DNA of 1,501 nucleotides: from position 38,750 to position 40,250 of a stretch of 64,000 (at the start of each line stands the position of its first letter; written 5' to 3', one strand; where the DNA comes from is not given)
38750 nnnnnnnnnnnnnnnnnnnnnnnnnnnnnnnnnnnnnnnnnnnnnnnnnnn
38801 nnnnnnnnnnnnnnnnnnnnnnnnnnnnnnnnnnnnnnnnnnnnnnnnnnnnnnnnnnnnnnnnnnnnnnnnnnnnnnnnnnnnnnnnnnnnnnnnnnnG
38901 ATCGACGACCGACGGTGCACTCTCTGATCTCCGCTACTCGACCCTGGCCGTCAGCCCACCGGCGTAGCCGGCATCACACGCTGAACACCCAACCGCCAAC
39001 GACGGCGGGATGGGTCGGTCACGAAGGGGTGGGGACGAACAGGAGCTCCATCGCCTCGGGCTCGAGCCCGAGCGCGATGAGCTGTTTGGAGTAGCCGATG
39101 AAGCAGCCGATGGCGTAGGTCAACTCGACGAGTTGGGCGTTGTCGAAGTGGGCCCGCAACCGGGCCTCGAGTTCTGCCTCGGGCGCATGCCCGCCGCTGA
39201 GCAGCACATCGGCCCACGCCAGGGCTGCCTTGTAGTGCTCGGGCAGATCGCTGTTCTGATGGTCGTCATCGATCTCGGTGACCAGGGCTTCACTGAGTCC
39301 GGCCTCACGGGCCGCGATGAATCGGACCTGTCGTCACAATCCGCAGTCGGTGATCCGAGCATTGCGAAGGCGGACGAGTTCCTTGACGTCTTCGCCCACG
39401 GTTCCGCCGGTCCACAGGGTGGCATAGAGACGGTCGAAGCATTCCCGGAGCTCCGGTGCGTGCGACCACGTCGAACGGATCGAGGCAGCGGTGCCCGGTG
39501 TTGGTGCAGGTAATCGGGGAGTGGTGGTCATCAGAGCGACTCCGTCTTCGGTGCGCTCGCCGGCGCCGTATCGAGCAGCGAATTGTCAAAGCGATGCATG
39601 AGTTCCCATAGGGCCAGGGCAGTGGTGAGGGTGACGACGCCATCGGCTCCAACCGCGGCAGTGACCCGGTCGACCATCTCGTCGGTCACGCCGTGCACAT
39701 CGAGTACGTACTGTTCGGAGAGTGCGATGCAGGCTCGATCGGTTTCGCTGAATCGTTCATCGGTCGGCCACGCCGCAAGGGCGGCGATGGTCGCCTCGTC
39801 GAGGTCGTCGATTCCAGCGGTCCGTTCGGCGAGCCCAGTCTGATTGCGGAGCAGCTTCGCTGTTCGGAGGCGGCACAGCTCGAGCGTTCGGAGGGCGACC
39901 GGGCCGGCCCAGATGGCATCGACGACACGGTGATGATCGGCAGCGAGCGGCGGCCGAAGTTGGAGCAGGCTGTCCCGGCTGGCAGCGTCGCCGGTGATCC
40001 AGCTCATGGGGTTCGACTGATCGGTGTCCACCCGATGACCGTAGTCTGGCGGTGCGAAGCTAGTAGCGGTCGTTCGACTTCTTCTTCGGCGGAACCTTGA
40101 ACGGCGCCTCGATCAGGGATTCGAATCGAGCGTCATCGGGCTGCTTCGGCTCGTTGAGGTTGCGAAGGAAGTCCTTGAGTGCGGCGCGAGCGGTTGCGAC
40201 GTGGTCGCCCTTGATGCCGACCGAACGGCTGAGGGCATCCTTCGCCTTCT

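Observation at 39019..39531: In-frame TGA exactly at the second cysteine of the CxxC motif of an AhpD/CMD-family gene: candidate CxxU selenoprotein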

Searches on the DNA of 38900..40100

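Call 62: search_rna_families(source=window, start=38900, end=40100, threshold=evalue, max_evalue=10)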
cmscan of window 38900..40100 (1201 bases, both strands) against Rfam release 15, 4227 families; matches with E-value up to 10: 2.
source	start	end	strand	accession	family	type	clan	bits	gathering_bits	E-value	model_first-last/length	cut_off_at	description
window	39288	39335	+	RF01782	ASpks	Gene; antisense;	-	15.2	52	7.8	1-75/75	no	ASpks TB sRNA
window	38915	38940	-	RF03092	Ocean-VII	Gene; sRNA;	-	10.8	53.5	6.4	1-41/41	no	Ocean-VII RNA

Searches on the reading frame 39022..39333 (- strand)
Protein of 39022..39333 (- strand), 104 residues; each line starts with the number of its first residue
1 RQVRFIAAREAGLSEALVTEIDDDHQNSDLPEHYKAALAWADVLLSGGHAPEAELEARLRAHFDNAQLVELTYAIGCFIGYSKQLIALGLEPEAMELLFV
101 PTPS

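Call 33: find_related_loci(query=A3, collection=metagenome_contigs, flank=5000)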
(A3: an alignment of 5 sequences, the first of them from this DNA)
Query A3 (104 aa) in metagenome_contigs; peptide patterns used: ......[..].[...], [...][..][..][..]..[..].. (x = any residue, [..] = any of these).
600 stretches matched a pattern (row limit reached: there are more); 25 encode a relative of the query (tblastn E <= 1e-3); 25 distinct loci.
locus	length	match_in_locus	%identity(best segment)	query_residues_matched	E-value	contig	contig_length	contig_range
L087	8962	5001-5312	82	1-104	6e-56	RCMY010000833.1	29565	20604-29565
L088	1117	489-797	73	1-103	3e-48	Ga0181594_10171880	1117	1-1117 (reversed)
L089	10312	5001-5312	65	1-104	6e-44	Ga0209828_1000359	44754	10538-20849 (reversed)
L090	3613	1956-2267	65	1-104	4e-43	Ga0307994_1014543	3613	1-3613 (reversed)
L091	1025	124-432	57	1-104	2e-37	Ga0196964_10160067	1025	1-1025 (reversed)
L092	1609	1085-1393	55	1-104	4e-36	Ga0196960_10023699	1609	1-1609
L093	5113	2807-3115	55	1-104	4e-35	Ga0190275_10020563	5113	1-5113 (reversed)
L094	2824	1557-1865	56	1-104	8e-35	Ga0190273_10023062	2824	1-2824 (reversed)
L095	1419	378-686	55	1-104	6e-35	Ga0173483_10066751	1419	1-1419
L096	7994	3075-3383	53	1-104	1e-33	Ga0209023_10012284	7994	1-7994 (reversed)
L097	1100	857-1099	52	1-82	9e-25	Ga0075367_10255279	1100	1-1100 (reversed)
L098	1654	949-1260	45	1-104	1e-23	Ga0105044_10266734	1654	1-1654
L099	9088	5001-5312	38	1-104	3e-21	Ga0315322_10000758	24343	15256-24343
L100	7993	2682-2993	39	1-104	5e-19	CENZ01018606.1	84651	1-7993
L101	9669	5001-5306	46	1-103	3e-19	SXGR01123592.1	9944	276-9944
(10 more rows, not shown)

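Call 81: search_protein_representatives(alignment_id=A6)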
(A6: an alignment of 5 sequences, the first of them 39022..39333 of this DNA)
Query: 5 sequences, 102 profile positions. Proteins with E-value up to 0.001 (for the whole library): 736; up to 1e-10: 78; up to 1e-30: 2. The best 150 are listed.
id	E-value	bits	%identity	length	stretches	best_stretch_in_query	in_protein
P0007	1.8e-45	169.4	-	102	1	1-102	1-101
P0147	1.4e-34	134.5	-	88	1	17-102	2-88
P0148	6.3e-26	106.7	-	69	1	35-101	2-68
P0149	6.5e-23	97.0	-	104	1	1-102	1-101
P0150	6.9e-23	96.9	-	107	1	1-102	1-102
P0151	2.1e-22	95.4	-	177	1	1-101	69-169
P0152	8.1e-22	93.5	-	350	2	1-102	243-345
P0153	2.0e-21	92.2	-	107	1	1-101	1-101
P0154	2.4e-21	92.0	-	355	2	1-101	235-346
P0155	5.3e-21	90.9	-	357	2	1-102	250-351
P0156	6.8e-21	90.5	-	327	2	1-102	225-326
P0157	7.9e-21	90.3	-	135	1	4-102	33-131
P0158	1.9e-20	89.1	-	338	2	1-101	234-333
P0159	7.1e-20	87.3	-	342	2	1-100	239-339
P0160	2.1e-19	85.8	-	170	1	1-101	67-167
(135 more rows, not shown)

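Call 84: search_protein_families(library=ncbifam, proteins=[P0152, P0151], max_evalue=0.01)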
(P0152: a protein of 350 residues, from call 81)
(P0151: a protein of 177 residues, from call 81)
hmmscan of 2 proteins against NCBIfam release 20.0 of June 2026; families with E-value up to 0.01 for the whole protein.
P0152 (350 aa): 5 families
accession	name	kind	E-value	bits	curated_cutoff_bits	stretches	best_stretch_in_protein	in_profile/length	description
NF053654.1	GroundWater_YciW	equivalog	7.4e-11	42.1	310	1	197-329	38-169/179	YciW-related (seleno)protein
NF041238.1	AhpD_rel_CFYUT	equivalog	4e-06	26.3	175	0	260-334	262-336/357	alkylhydroperoxidase-related (seleno)protein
TIGR01926.1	peroxid_rel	subfamily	1.7e-05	24.7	81.8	0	217-289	59-131/178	peroxidase-related enzyme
TIGR00778.1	ahpD_dom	domain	0.00019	20.9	27.8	0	221-257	5-42/51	alkylhydroperoxidase AhpD family core domain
TIGR04030.1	perox_Avi_7169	hypoth_equivalog_domain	0.0037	17.3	233.15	0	220-286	72-139/185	alkylhydroperoxidase domain protein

P0151 (177 aa): 4 families
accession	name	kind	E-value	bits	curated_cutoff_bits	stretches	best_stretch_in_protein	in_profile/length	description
TIGR01926.1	peroxid_rel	subfamily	1.8e-09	37.7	81.8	1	17-158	31-175/178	peroxidase-related enzyme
NF053654.1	GroundWater_YciW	equivalog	8.1e-09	35.5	310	1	19-142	34-157/179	YciW-related (seleno)protein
NF041204.1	VdcC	exception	0.0011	17.5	650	1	74-160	131-217/467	non-oxidative hydroxyarylic acid decarboxylases subunit C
NF041782.1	mnquin_red_QrcC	equivalog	0.0052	16.5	400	1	36-122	121-205/239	menaquinone reductase iron-sulfur cluster-binding subunit QrcC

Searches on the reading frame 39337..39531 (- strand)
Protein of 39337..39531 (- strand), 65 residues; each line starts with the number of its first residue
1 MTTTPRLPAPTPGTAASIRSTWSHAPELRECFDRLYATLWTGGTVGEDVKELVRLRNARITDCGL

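Call 25: find_encoding_contigs(protein=window:39337-39531:-, flank=10000)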
Protein seq(65 aa) (65 aa): 1 contig read that carries it; 1 place shown.
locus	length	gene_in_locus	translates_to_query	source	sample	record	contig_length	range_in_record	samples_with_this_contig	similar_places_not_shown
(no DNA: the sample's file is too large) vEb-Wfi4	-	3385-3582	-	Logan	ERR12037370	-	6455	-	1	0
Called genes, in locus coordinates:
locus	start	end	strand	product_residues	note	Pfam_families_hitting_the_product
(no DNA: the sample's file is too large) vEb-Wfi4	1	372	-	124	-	?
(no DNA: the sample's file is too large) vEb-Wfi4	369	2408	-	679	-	-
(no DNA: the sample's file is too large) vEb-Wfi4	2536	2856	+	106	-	-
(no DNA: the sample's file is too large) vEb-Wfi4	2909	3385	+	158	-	-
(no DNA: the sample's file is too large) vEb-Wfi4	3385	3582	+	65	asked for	-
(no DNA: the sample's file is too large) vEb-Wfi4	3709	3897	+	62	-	-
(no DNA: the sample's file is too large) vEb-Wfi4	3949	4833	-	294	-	PF00582:Usp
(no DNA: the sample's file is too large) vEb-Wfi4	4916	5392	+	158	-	-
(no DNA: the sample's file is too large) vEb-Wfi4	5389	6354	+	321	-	PF05090:HTTM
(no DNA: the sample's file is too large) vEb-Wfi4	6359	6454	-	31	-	?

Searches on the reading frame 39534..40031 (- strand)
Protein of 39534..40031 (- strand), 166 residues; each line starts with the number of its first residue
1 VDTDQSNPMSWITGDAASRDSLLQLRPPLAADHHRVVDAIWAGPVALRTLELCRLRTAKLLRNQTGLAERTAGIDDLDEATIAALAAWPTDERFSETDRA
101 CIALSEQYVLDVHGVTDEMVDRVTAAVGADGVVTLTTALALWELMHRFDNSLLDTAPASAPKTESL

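Call 5: search_protein_families(library=pfam, proteins=[window:39534-40031:-], max_evalue=0.01)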
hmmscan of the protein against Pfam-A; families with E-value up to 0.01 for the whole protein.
window:39534-40031:- (166 aa): 0 families

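Call 6: search_protein_families(library=ncbifam, proteins=[window:39534-40031:-], max_evalue=1)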
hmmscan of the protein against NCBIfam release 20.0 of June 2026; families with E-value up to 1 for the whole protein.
window:39534-40031:- (166 aa): 1 family
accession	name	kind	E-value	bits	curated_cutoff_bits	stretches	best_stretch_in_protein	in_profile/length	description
NF053654.1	GroundWater_YciW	equivalog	0.0001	22.1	310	1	78-144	95-161/179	YciW-related (seleno)protein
